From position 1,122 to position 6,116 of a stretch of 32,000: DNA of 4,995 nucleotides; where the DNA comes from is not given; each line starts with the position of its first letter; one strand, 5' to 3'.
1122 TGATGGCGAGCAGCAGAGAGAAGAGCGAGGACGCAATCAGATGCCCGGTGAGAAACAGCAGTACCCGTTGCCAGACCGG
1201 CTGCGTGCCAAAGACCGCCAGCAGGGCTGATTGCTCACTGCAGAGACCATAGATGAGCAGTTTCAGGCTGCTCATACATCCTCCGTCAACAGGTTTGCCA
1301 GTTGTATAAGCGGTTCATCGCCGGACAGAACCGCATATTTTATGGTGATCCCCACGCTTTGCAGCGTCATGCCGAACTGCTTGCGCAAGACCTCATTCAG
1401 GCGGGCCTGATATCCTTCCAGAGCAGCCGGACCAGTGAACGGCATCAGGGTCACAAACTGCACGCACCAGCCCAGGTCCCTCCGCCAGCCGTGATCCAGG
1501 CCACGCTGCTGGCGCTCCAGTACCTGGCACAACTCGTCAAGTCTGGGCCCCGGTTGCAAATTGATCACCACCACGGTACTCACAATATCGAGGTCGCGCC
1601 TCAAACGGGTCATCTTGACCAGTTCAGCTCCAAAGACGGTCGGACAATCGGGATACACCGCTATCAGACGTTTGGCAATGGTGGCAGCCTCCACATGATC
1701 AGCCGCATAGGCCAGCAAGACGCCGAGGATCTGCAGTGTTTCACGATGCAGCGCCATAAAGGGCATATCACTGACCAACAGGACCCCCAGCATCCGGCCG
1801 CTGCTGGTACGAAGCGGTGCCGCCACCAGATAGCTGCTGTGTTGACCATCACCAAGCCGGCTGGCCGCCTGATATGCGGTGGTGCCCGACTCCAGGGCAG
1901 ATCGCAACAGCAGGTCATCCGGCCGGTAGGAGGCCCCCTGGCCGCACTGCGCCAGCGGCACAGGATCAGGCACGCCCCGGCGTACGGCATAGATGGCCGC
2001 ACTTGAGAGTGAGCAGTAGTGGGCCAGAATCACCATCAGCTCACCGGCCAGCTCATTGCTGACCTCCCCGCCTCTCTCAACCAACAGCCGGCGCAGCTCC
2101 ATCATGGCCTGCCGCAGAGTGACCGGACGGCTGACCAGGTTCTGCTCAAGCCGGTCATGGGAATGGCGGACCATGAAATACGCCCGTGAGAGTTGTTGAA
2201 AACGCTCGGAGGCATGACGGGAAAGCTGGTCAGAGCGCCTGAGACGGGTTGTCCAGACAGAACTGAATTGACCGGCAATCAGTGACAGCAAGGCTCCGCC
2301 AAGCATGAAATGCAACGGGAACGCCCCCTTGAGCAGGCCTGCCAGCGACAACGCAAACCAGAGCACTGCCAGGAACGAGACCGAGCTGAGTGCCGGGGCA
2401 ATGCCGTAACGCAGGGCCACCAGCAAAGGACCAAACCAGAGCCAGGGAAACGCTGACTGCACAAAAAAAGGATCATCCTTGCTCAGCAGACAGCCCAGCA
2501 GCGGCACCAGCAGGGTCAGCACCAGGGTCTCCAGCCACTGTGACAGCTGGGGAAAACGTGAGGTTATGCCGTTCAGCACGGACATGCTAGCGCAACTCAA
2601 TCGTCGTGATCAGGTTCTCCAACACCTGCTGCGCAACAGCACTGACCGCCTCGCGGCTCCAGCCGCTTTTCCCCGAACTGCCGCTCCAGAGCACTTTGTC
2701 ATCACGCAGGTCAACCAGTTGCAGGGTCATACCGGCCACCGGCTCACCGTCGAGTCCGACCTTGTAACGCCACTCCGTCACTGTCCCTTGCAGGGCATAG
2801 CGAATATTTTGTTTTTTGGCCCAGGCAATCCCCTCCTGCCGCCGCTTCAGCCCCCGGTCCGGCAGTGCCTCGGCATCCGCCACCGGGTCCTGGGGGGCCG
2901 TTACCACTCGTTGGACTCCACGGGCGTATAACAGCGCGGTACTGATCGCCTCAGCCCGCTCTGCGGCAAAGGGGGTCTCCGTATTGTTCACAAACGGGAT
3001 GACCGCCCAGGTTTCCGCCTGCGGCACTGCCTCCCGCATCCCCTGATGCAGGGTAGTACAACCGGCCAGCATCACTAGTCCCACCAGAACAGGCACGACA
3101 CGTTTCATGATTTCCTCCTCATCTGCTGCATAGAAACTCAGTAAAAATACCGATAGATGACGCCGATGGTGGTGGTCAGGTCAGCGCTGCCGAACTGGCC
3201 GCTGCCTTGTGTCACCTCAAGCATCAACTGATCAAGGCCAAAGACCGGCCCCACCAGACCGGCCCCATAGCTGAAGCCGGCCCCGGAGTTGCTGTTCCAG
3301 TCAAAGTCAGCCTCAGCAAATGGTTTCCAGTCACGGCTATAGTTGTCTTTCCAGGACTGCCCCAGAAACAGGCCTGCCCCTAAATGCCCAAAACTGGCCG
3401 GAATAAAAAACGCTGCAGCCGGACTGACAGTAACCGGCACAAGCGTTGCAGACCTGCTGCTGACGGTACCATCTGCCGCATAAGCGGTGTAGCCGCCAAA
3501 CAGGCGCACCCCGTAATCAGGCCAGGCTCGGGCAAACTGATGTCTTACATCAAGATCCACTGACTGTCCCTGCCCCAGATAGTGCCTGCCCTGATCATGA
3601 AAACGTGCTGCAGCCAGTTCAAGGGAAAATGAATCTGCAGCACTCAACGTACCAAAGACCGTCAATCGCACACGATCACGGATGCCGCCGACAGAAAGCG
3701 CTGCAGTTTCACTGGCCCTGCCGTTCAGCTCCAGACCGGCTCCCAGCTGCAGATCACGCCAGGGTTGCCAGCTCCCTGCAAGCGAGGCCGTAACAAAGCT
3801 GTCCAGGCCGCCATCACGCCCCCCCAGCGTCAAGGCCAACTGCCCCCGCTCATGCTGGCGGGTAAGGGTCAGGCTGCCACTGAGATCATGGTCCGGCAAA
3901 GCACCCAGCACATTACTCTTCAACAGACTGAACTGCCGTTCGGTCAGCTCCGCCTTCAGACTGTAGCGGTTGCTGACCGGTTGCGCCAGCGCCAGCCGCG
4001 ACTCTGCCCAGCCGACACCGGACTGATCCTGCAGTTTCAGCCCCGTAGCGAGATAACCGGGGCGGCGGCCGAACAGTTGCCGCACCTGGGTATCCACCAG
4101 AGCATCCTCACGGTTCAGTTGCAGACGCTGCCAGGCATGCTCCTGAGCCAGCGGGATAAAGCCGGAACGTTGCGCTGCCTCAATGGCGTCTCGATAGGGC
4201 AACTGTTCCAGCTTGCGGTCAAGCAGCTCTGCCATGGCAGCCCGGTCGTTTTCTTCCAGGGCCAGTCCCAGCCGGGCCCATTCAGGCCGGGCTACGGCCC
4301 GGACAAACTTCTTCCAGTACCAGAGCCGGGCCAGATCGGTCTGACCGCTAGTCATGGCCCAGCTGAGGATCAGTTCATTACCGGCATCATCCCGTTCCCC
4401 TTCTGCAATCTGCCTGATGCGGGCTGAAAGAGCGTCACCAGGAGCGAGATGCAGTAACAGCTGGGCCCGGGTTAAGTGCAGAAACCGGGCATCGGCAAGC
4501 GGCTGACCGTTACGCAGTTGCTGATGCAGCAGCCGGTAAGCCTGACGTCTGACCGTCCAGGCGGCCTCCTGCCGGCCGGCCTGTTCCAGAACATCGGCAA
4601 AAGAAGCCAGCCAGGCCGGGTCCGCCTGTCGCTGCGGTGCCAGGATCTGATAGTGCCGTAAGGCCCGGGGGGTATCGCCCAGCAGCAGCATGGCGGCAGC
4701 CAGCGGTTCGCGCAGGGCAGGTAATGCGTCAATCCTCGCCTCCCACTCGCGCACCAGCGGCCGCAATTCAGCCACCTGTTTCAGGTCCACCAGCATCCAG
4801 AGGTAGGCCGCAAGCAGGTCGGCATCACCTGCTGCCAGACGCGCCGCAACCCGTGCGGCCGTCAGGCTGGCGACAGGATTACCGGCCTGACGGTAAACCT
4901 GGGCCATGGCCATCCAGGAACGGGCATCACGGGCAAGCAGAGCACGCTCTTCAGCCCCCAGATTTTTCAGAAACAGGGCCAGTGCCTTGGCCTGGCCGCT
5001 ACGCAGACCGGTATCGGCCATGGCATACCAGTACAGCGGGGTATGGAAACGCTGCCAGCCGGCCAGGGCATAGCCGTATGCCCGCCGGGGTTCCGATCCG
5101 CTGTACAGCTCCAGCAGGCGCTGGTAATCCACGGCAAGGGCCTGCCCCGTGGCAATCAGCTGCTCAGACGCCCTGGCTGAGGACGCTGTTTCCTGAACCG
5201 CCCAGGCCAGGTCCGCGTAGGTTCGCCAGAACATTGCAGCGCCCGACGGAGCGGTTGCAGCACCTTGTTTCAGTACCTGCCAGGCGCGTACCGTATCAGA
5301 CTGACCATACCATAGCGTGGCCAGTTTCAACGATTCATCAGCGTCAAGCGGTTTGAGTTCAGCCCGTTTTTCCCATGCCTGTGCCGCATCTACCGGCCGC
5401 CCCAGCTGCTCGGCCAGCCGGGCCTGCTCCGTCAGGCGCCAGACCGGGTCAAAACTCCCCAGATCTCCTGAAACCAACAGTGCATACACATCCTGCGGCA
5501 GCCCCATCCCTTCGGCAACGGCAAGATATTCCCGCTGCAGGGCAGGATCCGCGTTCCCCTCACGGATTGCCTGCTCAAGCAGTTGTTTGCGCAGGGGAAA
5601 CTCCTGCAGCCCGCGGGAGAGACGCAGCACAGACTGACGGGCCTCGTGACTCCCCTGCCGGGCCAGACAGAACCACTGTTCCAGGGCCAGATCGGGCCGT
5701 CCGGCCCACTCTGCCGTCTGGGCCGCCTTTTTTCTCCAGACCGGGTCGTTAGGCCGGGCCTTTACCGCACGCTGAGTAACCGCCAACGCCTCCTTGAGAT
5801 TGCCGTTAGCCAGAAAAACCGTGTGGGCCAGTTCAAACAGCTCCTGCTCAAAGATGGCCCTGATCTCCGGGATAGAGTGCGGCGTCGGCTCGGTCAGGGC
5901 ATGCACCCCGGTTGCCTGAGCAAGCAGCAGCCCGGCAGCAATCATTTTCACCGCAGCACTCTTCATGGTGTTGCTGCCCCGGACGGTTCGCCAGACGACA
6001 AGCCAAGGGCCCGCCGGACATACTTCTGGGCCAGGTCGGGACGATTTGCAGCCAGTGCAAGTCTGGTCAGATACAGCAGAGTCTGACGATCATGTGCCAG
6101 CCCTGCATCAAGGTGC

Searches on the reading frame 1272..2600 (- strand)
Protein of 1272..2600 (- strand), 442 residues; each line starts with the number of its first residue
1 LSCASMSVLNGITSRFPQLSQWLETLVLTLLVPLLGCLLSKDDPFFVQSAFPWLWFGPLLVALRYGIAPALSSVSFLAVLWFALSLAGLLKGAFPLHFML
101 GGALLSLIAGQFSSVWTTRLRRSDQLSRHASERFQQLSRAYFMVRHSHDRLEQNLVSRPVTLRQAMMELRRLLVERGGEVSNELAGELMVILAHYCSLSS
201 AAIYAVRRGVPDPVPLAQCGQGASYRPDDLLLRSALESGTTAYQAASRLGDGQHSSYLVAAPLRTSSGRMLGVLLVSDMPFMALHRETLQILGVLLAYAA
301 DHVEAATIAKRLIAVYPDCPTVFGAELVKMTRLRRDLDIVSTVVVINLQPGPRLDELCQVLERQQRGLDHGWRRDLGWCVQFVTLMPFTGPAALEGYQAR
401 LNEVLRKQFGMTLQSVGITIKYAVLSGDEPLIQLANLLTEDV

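Call 67: search_protein_families(library=pfam, proteins=[window:1272-2600:-], max_evalue=0.00001)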
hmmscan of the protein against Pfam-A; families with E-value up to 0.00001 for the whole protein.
window:1272-2600:- (442 aa): 2 families
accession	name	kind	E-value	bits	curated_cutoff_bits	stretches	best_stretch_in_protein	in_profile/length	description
PF16963.10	PelD_GGDEF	-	5.8e-44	149.4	27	1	317-440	1-124/125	PelD GGDEF domain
PF13492.12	GAF_3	-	3.8e-06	27.8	27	1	189-304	10-128/129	GAF domain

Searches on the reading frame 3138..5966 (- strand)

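Call 67: search_protein_families(library=pfam, proteins=[window:3138-5966:-], max_evalue=0.00001)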
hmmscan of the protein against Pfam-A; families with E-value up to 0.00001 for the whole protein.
window:3138-5966:- (942 aa): 2 families
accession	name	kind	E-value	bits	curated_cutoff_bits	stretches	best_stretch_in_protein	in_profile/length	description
PF13429.12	TPR_15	-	1e-92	311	26.2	1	204-482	5-280/280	Tetratricopeptide repeat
PF24604.1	B-barrel_PelB_C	-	4.4e-76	256.8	31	1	634-941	2-309/309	PelB, C-terminal beta barrel domain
